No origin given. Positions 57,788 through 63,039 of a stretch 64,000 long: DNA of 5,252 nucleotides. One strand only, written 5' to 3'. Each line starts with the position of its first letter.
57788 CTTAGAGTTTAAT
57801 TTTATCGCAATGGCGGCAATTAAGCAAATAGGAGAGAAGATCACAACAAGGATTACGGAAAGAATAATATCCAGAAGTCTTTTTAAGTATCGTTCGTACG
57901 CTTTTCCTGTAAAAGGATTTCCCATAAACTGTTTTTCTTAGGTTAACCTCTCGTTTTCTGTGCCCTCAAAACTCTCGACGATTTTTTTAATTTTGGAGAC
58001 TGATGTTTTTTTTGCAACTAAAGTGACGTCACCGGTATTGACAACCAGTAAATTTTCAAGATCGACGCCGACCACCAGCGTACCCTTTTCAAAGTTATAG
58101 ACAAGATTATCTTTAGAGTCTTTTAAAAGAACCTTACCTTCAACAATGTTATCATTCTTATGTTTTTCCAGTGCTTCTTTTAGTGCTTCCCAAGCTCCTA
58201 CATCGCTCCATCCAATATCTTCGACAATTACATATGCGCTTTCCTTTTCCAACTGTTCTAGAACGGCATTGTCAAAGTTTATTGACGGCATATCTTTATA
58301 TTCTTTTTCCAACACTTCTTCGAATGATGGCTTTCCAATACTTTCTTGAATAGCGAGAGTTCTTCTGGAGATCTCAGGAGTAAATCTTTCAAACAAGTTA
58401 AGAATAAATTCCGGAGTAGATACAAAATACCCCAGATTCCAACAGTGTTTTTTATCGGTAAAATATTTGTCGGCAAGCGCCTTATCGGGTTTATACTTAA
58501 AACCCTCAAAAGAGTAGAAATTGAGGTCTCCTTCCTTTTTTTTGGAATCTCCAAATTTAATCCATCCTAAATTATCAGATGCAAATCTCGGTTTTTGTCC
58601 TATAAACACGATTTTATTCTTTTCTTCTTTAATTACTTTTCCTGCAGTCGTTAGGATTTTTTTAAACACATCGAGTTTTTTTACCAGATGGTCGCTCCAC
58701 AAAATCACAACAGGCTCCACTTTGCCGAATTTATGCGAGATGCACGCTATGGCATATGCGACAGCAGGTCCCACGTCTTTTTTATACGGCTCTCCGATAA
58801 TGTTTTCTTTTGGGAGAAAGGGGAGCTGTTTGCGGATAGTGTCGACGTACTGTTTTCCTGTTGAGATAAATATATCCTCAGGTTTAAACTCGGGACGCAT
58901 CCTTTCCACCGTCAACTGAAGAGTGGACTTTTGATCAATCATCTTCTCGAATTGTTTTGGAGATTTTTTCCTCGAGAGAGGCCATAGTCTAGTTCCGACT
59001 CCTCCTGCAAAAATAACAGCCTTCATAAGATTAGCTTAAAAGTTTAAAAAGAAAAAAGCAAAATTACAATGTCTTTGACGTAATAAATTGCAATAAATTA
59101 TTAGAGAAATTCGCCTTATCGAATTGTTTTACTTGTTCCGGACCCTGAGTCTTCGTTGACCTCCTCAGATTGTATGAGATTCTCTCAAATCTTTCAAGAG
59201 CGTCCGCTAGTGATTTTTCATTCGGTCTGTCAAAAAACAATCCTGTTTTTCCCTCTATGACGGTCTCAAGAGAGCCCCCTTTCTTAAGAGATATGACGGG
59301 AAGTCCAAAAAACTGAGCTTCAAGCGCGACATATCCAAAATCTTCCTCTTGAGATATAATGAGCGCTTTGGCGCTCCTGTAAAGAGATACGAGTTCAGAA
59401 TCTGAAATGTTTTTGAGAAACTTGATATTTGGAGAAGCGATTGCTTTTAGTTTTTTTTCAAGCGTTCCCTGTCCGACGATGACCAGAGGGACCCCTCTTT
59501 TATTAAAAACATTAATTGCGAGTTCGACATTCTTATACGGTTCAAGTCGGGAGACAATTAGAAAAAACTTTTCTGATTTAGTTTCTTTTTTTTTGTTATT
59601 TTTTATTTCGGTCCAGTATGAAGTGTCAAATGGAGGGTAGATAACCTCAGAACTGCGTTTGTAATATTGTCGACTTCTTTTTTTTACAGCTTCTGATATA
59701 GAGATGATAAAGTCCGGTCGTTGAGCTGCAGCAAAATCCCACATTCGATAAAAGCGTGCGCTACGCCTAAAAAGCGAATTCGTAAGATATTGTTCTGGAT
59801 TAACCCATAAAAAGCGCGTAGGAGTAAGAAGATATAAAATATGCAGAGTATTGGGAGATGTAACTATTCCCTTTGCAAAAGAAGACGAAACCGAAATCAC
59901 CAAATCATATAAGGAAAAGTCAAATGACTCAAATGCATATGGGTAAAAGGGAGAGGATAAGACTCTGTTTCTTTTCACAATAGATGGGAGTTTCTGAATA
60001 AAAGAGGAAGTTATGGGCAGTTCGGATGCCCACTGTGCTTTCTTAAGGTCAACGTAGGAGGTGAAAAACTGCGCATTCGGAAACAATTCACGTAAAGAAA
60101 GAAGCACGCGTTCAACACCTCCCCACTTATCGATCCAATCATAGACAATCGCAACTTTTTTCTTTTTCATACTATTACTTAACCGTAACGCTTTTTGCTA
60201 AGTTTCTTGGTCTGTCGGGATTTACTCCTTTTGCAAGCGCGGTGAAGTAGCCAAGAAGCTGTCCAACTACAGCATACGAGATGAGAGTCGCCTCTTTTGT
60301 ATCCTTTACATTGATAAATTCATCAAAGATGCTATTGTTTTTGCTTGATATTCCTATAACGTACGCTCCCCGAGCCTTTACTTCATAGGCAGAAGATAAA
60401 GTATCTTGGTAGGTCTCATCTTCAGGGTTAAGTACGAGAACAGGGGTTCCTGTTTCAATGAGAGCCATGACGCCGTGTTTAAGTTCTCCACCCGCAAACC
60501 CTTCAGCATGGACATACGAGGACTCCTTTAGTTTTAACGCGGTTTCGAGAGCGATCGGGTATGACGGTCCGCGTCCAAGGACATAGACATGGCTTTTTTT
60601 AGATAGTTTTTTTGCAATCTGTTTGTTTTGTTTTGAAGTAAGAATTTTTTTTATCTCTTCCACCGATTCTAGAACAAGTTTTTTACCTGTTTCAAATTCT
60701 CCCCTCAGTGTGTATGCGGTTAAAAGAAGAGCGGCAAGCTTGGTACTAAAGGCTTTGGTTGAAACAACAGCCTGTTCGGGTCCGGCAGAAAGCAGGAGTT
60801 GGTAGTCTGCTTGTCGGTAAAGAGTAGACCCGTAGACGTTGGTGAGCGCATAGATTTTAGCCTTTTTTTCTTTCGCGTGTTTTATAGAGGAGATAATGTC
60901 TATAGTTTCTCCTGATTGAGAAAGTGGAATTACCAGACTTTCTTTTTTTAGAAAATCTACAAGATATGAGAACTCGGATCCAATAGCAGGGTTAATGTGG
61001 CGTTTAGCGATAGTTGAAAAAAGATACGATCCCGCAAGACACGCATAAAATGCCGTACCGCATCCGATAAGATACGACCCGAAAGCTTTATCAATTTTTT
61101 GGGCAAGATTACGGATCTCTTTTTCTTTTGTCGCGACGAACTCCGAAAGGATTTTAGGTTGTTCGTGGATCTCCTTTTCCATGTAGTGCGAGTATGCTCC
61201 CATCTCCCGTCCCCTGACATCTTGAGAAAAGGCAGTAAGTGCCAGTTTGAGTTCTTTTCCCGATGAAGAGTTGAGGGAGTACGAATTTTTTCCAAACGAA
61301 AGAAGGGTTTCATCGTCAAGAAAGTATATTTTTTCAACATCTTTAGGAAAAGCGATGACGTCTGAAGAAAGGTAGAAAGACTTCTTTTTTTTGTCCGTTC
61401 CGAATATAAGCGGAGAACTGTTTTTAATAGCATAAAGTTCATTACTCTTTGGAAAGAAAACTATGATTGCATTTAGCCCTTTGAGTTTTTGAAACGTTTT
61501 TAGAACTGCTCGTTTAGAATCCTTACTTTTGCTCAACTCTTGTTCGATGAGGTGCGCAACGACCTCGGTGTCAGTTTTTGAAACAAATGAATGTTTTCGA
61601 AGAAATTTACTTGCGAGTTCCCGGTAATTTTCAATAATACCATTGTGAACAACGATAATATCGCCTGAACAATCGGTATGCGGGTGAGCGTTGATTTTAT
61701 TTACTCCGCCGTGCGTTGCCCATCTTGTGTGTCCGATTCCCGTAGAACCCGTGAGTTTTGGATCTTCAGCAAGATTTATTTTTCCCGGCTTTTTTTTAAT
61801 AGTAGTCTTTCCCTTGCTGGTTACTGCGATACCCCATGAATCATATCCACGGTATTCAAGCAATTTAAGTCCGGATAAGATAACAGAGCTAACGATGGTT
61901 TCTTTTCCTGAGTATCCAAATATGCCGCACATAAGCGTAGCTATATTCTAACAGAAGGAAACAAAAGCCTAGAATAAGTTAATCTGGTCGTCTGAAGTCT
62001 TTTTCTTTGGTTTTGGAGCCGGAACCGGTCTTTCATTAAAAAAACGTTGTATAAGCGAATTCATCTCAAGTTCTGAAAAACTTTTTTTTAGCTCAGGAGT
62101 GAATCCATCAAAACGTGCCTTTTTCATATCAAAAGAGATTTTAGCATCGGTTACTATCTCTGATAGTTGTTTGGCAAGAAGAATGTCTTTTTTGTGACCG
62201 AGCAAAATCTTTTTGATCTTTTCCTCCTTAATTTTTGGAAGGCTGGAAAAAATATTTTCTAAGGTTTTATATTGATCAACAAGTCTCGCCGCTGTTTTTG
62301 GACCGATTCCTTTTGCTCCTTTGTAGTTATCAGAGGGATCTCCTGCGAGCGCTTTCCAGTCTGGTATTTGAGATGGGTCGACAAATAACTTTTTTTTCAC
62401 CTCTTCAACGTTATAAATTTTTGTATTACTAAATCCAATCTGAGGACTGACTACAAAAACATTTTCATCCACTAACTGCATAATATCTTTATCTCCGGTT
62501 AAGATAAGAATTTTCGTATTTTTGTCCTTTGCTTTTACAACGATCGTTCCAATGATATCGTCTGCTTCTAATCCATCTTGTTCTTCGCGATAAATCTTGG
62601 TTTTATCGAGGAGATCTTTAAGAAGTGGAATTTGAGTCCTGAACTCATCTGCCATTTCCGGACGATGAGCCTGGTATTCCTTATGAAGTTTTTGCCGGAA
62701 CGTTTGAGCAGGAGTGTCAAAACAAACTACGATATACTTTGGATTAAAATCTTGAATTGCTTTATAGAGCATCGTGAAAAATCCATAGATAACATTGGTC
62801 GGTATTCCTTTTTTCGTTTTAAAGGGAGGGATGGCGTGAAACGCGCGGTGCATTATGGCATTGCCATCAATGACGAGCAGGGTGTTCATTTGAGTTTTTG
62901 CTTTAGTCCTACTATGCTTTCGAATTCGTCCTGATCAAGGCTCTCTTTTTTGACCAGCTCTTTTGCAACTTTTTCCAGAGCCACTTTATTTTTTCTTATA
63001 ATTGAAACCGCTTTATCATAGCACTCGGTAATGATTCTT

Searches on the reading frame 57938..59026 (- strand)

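Call 7: search_protein_families(library=pfam, proteins=[window:57938-59026:-], max_evalue=0.001)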
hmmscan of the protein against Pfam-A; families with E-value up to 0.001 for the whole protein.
window:57938-59026:- (362 aa): 3 families
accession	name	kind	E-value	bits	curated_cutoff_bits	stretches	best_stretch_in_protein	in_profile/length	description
PF00483.29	NTP_transferase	-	8.7e-25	88.1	21.2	1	2-289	1-242/245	Nucleotidyl transferase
PF22640.1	ManC_GMP_beta-helix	-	3.7e-06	27.2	27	1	300-351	4-53/55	MannoseP isomerase/GMP-like beta-helix domain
PF12804.13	NTP_transf_3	-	0.00069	20.3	27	0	3-115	1-98/160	MobA-like NTP transferase domain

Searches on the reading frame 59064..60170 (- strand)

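Call 7: search_protein_families(library=pfam, proteins=[window:59064-60170:-], max_evalue=0.001)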
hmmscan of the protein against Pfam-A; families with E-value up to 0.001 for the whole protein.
window:59064-60170:- (368 aa): 4 families
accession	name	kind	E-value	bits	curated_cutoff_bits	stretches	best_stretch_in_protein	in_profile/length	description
PF00534.26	Glycos_transf_1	-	3.3e-30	105.3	26.4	1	191-344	6-170/172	Glycosyl transferases group 1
PF13692.12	Glyco_trans_1_4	-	1.7e-18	67.7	27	1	202-327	3-138/142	Glycosyl transferases group 1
PF13439.12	Glyco_transf_4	-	3.3e-05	24.4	28.5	1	108-184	102-169/170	Glycosyltransferase Family 4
PF20706.3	GT4-conflict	-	0.00033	20.2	26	1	176-302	176-318/385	Family 4 Glycosyltransferase in conflict systems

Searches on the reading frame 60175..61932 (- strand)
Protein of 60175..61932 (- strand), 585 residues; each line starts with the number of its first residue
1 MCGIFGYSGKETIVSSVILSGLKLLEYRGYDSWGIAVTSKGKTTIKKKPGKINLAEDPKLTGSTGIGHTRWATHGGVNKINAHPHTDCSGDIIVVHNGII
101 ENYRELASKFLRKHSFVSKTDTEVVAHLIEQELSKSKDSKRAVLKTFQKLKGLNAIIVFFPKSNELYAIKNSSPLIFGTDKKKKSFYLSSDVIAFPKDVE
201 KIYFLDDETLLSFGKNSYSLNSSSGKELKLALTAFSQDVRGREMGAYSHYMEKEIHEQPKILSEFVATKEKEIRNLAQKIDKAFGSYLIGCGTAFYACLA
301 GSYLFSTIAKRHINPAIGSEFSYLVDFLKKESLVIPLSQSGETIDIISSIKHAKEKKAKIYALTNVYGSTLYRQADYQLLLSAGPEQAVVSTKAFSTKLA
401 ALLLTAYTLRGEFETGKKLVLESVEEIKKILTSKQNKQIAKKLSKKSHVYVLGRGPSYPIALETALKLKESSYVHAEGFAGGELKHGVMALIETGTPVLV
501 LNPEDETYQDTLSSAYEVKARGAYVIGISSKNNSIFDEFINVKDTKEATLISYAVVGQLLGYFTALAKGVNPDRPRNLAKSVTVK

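Call 7: search_protein_families(library=pfam, proteins=[window:60175-61932:-], max_evalue=0.001)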
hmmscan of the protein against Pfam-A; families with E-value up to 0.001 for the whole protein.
window:60175-61932:- (585 aa): 5 families
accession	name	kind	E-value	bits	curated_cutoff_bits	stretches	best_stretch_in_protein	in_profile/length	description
PF01380.27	SIS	-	2.9e-44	150.5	25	2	287-405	9-128/131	SIS domain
PF13522.11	GATase_6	-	1.3e-13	51.5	27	1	61-189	9-128/130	Glutamine amidotransferase domain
PF13537.11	GATase_7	-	1.7e-13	51.1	25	1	83-195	14-121/123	Glutamine amidotransferase domain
PF13580.11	SIS_2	-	4.7e-06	27.1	27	0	315-364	89-137/138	SIS domain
PF13230.11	GATase_4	-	1.7e-05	24.3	23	1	60-151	69-160/272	Glutamine amidotransferases class-II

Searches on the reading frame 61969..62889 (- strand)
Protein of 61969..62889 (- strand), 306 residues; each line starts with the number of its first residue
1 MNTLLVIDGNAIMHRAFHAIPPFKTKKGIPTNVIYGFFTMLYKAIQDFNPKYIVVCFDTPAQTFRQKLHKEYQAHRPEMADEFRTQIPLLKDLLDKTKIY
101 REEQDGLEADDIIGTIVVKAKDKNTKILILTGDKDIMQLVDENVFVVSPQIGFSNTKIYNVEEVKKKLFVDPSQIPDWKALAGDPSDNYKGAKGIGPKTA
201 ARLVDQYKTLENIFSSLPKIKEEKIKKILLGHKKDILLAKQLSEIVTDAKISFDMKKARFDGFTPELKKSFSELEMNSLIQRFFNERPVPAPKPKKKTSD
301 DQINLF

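Call 7: search_protein_families(library=pfam, proteins=[window:61969-62889:-], max_evalue=0.001)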
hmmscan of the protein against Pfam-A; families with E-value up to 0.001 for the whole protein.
window:61969-62889:- (306 aa): 3 families
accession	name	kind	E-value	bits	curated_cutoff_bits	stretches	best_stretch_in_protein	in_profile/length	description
PF02739.22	5_3_exonuc_N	-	5.6e-55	185.9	34.3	1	3-167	1-162/164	5'-3' exonuclease, N-terminal resolvase-like domain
PF01367.25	5_3_exonuc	-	3.9e-27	95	40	1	170-263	1-94/97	5'-3' exonuclease, C-terminal SAM fold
PF14520.12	HHH_5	-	0.00071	20.4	27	0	192-216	7-32/57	Helix-hairpin-helix domain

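Call 66: find_encoding_contigs(protein=window:61969-62889:-, flank=10000, max_places=1)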
Protein window:61969-62889:- (306 aa): 24 contigs read that carry it; 1 place shown.
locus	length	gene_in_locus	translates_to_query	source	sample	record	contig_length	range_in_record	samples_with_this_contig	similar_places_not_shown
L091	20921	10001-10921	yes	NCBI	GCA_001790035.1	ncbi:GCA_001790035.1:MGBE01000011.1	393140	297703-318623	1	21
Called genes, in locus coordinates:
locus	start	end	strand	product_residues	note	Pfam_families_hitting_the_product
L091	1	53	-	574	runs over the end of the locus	PF01558:POR, PF01855:POR_N, PF02780:Transketolase_C (weak)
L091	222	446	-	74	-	PF06902:Fer4_19 (weak), PF13459:Fer4_15, PF13370:Fer4_13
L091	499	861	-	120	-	PF01592:NifU_N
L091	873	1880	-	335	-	-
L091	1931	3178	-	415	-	PF00155:Aminotran_1_2 (weak), PF00266:Aminotran_5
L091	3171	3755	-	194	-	PF01458:SUFBD_core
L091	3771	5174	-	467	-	PF19295:SufBD_N, PF01458:SUFBD_core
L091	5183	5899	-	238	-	PF02463:SMC_N, PF00005:ABC_tran, PF13304:AAA_21 (faint)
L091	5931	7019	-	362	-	PF00814:TsaD, PF22521:HypF_C_2 (weak)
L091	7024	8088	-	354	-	PF01300:Sua5_yciO_yrdC, PF02367:TsaE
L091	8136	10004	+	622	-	PF00004:AAA, PF07728:AAA_5, PF17862:AAA_lid_3, PF01434:Peptidase_M41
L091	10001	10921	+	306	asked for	PF02739:5_3_exonuc_N, PF01367:5_3_exonuc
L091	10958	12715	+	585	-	PF13230:GATase_4 (weak), PF13522:GATase_6, PF13537:GATase_7, PF13580:SIS_2 (faint), PF01380:SIS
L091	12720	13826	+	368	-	PF00534:Glycos_transf_1, PF13692:Glyco_trans_1_4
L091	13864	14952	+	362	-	PF00483:NTP_transferase, PF22640:ManC_GMP_beta-helix (weak)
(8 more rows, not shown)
